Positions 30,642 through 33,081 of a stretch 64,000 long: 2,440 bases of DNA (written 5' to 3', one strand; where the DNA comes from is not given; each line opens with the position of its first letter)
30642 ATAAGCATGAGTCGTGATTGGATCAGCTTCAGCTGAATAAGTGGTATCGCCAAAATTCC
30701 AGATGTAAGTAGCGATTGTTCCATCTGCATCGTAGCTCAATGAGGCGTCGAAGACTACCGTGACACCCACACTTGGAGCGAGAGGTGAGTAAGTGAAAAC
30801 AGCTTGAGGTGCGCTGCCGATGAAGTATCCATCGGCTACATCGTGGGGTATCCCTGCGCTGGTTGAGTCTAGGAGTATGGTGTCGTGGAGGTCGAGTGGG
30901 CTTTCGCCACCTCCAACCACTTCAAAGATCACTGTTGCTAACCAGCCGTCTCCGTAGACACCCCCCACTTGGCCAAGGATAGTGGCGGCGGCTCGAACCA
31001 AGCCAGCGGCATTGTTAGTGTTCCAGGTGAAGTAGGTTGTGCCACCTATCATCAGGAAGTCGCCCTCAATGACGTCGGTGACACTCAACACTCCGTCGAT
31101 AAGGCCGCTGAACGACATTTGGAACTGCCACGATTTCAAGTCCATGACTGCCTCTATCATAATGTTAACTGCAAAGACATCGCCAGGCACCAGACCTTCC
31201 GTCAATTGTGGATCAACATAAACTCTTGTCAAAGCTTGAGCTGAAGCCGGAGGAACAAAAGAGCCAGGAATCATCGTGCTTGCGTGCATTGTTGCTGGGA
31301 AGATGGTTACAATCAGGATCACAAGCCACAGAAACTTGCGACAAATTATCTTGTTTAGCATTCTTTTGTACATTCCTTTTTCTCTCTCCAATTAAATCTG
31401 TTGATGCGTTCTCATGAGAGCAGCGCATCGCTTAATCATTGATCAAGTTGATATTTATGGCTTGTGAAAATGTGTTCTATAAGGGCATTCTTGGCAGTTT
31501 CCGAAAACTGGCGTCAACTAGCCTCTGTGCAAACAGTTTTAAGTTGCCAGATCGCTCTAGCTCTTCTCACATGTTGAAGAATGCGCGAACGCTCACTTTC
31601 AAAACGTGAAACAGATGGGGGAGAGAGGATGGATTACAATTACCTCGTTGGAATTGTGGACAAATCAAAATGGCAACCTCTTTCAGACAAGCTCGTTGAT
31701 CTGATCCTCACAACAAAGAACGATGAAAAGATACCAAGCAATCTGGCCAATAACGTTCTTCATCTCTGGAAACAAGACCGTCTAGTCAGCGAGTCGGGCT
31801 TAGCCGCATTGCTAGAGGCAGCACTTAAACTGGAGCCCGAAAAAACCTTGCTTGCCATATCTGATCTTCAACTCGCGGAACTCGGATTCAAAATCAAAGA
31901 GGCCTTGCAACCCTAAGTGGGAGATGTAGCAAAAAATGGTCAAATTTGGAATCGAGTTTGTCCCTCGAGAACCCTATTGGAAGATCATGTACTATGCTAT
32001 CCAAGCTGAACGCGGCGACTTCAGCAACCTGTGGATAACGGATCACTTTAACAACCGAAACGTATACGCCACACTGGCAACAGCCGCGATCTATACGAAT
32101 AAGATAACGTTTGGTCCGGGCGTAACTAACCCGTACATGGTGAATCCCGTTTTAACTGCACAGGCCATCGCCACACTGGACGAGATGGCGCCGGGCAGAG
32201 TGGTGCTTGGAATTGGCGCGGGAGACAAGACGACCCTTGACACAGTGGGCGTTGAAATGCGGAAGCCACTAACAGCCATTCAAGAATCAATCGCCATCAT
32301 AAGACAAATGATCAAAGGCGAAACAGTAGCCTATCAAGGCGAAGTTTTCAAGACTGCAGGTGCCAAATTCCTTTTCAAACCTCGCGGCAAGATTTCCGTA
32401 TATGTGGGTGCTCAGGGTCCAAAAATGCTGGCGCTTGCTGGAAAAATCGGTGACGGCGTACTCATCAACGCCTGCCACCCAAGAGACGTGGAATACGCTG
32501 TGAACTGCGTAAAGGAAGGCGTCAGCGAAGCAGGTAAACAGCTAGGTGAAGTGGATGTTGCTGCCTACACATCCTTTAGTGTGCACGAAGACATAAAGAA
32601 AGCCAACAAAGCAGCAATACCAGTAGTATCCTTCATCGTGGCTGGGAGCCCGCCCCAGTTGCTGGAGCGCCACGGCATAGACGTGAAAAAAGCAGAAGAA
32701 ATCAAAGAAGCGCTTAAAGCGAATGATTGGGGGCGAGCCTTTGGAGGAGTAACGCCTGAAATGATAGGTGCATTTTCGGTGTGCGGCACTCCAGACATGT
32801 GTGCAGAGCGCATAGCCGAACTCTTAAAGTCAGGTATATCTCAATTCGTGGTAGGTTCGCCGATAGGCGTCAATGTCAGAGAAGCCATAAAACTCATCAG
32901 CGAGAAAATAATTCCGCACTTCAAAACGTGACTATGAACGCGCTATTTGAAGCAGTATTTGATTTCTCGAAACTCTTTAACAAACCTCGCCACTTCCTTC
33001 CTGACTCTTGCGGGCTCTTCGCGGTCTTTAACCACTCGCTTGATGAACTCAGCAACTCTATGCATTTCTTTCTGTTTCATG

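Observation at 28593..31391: Distal two-cohesin, TM-anchored scaffoldin-like gene that carries one module of each cohesin class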

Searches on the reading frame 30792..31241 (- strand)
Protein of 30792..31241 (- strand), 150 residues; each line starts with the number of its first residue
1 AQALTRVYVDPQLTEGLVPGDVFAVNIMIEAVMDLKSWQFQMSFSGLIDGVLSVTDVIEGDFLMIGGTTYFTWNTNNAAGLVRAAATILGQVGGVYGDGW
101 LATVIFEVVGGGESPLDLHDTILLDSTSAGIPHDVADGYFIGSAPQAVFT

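Call 6: search_protein_families(library=pfam, proteins=[window:30807-31232:-], max_evalue=1)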
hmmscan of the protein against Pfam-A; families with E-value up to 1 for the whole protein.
seq(142 aa): 0 families

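Call 12: search_solved_structures(query=window:30792-31241:-, max_evalue=10, show_alignments=2)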
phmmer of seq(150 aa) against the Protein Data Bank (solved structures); distinct sequences matched with E-value up to 10: 0.

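Call 22: search_solved_structures(query=A1, max_evalue=1, show_alignments=1)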
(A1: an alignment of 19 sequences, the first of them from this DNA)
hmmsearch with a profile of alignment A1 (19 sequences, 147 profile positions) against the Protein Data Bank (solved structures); distinct sequences matched with E-value up to 1: 34.
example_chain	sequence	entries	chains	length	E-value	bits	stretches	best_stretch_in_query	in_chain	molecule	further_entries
3l8q_A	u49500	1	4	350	2.4e-10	43.3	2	15-119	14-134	Cellulosomal scaffoldin adaptor protein B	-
1g1k_A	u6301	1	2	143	4.1e-06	29.6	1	16-106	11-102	SCAFFOLDING PROTEIN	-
2vn5_A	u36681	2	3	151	4.8e-06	29.3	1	16-117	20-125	SCAFFOLDING PROTEIN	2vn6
1qzn_A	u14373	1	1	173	5.5e-06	29.2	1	15-119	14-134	cellulosomal scaffoldin adaptor protein B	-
1zv9_A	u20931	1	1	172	5.6e-06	29.1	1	15-119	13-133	Cellulosomal scaffoldin adaptor protein B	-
3f2l_A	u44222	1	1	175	5.8e-06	29.1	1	15-119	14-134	Cellulosomal scaffoldin adaptor protein B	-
3bwz_A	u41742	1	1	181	6.3e-06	29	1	15-119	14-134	Cellulosomal scaffoldin adaptor protein B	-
2xdh_A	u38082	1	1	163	7.9e-06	28.7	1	17-108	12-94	COHESIN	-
3ul4_A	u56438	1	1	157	5.7e-05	25.9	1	17-135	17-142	Cellulosome-anchoring protein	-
4ums_A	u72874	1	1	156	0.0001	25.1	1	19-142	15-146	CELLULOSOMAL ANCHORING SCAFFOLDIN B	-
4uyp_A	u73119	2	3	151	0.00039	23.2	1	16-108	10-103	Cellulosomal scaffoldin anchoring protein C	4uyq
5lxv_A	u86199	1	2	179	0.00044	23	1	7-116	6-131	Scaffoldin C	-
5m0y_A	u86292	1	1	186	0.0005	22.8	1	19-118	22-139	Cellulosome anchoring protein cohesin region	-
3kcp_B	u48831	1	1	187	0.0011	21.7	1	19-120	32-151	Cellulosome anchoring protein, cohesin region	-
3fnk_A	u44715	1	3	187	0.0011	21.6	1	17-119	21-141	Cellulosomal scaffoldin adaptor protein B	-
4dh2_A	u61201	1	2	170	0.34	13.6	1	17-73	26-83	Cellulosome anchoring protein cohesin region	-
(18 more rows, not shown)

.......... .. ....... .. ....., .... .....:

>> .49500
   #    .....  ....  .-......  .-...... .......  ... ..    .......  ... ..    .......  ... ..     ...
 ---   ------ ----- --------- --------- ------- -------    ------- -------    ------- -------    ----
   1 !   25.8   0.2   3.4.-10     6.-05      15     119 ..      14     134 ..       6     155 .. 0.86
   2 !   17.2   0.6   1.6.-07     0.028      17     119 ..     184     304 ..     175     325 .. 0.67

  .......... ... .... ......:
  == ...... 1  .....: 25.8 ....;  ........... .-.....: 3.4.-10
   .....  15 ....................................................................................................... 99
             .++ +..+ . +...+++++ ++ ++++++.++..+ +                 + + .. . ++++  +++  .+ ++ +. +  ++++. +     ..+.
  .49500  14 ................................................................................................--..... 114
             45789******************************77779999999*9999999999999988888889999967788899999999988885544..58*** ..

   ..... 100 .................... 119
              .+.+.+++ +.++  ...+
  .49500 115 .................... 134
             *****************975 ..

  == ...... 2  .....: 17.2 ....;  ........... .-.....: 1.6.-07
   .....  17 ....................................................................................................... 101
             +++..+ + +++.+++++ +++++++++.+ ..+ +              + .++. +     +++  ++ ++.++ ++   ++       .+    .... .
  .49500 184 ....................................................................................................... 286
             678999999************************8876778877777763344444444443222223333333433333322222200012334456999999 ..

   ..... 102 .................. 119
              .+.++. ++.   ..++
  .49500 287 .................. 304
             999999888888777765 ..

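Call 27: predict_structure(alignment_id=A1)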
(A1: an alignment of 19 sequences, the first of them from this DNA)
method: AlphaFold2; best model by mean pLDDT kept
length: 150 residues; sequences in the alignment: 19
mean_pLDDT: 94.3   pTM: 0.87
mean pLDDT of the five models: 94.3, 94.1, 93.9, 93.1, 92.8
residues with pLDDT >= 90: 134; 70-90: 7; 50-70: 9; < 50: 0
segments of 3 or more residues with pLDDT < 50: none
pLDDT, mean of each block of 10 residues (from residue 1): 86 96 98 97 95 98 95 98 97 94 97 96 97 97 71
secondary structure, 60 per line:
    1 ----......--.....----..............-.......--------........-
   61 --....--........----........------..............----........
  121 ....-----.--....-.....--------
elements in order: E5-10 E13-17 E22-35 E37-43 E52-59 H63-66 E69-76 E81-88 E95-108 E113-124 E133-136 E138-142

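Call 31: fold_search(model_id=the predicted structure, library=pdb)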
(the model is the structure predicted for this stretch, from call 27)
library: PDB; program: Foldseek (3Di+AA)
matches with E <= 10: 1949; with E <= 0.001: 153
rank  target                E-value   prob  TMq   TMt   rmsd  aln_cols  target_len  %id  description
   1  2xdh                  1.4e-15  1.00  0.76  0.82   3.0       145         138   19  Non-cellulosomal cohesin from the hyperthermophilic archaeon Archaeoglobus fulgidus (released 2010-05-26)
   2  6kgf_C                2.0e-13  1.00  0.75  0.77   2.6       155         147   19  Crystal structure of CaDoc0917(R16D)-CaCohA2 complex at pH 8.2 (released 2020-07-08)
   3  6kgc_A                3.3e-13  1.00  0.75  0.78   2.9       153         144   18  Crystal structure of CaDoc0917(R49D)-CaCohA2 complex at pH 5.4 (released 2020-07-08)
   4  6kgf_A                4.4e-13  1.00  0.77  0.80   2.3       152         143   19  Crystal structure of CaDoc0917(R16D)-CaCohA2 complex at pH 8.2 (released 2020-07-08)
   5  6kgd_A                5.8e-13  1.00  0.74  0.76   3.2       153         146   19  Crystal structure of CaDoc0917(R49D)-CaCohA2 complex at pH 8.0 (released 2020-07-08)
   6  6kge_A                8.8e-13  1.00  0.75  0.79   2.8       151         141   19  Crystal structure of CaDoc0917(R16D)-CaCohA2 complex at pH 5.5 (released 2020-07-08)
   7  4dh2_A                4.1e-12  1.00  0.78  0.75   3.1       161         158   14  Crystal structure of Coh-OlpC(Cthe_0452)-Doc435(Cthe_0435) complex: A novel type I Cohesin-Dockerin complex from Clost (released 2012-11-28)
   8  1g1k_A                4.1e-12  1.00  0.71  0.74   3.5       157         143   19  COHESIN MODULE FROM THE CELLULOSOME OF CLOSTRIDIUM CELLULOLYTICUM (released 2000-11-22)
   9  5n5p_C                5.4e-12  1.00  0.66  0.72   3.9       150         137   15  Crystal structure of Ruminococcus flavefaciens' type III complex containing the fifth cohesin from scaffoldin B and th (released 2018-02-28)
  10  5nrm_A                8.2e-12  1.00  0.74  0.78   2.9       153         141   15  Crystal structure of the sixth cohesin from Acetivibrio cellulolyticus' scaffoldin B in complex with Cel5 dockerin S51 (released 2018-01-31)
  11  4dh2_C                8.8e-12  1.00  0.74  0.72   3.4       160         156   13  Crystal structure of Coh-OlpC(Cthe_0452)-Doc435(Cthe_0435) complex: A novel type I Cohesin-Dockerin complex from Clost (released 2012-11-28)
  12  5lxv_C                1.5e-11  1.00  0.74  0.65   3.9       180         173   14  Crystal structure of Ruminococcus flavefaciens scaffoldin C cohesin in complex with a dockerin from an uncharacterized (released 2016-10-19)
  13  5n5p_A                1.7e-11  1.00  0.67  0.73   3.7       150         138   15  Crystal structure of Ruminococcus flavefaciens' type III complex containing the fifth cohesin from scaffoldin B and th (released 2018-02-28)
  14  2vn5_C                1.9e-11  1.00  0.69  0.70   3.2       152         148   17  The Clostridium cellulolyticum dockerin displays a dual binding mode for its cohesin partner (released 2008-05-20)
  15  2vn6_A                2.4e-11  1.00  0.72  0.71   3.2       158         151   16  The Clostridium cellulolyticum dockerin displays a dual binding mode for its cohesin partner (released 2008-05-13)
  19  3ul4_A                3.8e-11  1.00  0.75  0.79   2.8       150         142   16  Crystal structure of Coh-OlpA(Cthe_3080)-Doc918(Cthe_0918) complex: A novel type I Cohesin-Dockerin complex from Clost (released 2012-11-28)
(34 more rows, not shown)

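Call 60: find_homologous_proteins(query=window:30792-31241:-, max_evalue=1e-10)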
Query seq(150 aa): 92 candidates shared short words with the query, none scored E <= 1e-10.

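Call 61: find_homologous_proteins(query=A1, max_evalue=0.00001)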
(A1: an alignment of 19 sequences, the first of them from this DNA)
Query A1 (19 sequences) (150 aa, profile of the alignment): 9 proteins with E <= 0.00001 among 4154 candidates.
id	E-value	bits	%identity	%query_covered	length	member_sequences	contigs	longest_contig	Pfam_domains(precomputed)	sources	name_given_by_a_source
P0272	1.3e-35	140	43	93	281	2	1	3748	PF00963.25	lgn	-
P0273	4.2e-33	132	41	94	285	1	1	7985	-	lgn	-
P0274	1.1e-21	95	36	89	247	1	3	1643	PF00963.25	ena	-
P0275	1.3e-20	91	39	69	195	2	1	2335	PF07589.17,PF00963.25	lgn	-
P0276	1.8e-12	65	36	82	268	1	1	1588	-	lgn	-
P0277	5.1e-10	57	35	80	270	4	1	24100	PF00963.25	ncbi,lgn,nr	ncbi:MAG: hypothetical protein C5S47_04340 [Candidatus Methanogasteraceae archaeon]|nr:MAG: hypothet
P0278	6.2e-8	50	43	5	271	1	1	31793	PF00963.25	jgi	jgi:hypothetical protein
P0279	1.3e-6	46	33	79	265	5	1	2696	PF00963.25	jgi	-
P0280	2.7e-6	45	30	79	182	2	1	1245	PF07589.17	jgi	-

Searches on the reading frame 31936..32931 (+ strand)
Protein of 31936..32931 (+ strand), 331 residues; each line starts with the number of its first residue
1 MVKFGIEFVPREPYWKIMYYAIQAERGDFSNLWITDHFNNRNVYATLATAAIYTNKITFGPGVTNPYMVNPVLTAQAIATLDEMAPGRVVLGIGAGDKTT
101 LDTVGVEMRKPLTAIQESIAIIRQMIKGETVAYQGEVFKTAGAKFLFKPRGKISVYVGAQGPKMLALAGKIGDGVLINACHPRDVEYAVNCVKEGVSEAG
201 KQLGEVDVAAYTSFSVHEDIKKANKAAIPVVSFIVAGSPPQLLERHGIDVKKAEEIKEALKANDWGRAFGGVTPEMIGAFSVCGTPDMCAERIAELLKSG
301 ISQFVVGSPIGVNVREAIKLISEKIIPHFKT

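Call 10: find_encoding_contigs(protein=window:31936-32931:+, flank=3000, max_places=3)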
Protein window:31936-32931:+ (331 aa): 10 contigs read that carry it; 3 places shown.
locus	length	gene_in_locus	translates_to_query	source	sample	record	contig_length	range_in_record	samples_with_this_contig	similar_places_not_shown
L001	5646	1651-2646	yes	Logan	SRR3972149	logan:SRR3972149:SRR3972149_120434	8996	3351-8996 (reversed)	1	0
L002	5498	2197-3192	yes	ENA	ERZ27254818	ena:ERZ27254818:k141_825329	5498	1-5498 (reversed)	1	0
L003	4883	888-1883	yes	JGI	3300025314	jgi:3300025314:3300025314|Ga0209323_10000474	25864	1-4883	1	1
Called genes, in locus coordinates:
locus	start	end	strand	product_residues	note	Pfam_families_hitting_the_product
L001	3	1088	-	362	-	?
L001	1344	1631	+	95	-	-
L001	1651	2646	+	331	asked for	PF00296:Bac_luciferase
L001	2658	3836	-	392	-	PF00464:SHMT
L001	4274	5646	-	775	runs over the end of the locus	PF05048:NosD, PF13229:Beta_helix, PF24421:Ig_J (faint), PF19077:Big_13 (faint), PF13229:Beta_helix, PF05048:NosD, PF13229:Beta_helix, PF02494:HYR (faint)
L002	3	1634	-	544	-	?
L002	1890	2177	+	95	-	-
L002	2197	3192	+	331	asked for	PF00296:Bac_luciferase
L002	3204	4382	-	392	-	PF00464:SHMT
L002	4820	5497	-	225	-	?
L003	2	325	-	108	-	?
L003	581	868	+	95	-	-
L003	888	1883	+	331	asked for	PF00296:Bac_luciferase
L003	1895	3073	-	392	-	PF00464:SHMT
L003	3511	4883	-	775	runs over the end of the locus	PF05048:NosD, PF13229:Beta_helix, PF24421:Ig_J (faint), PF19077:Big_13 (faint), PF13229:Beta_helix, PF05048:NosD, PF13229:Beta_helix, PF02494:HYR (faint)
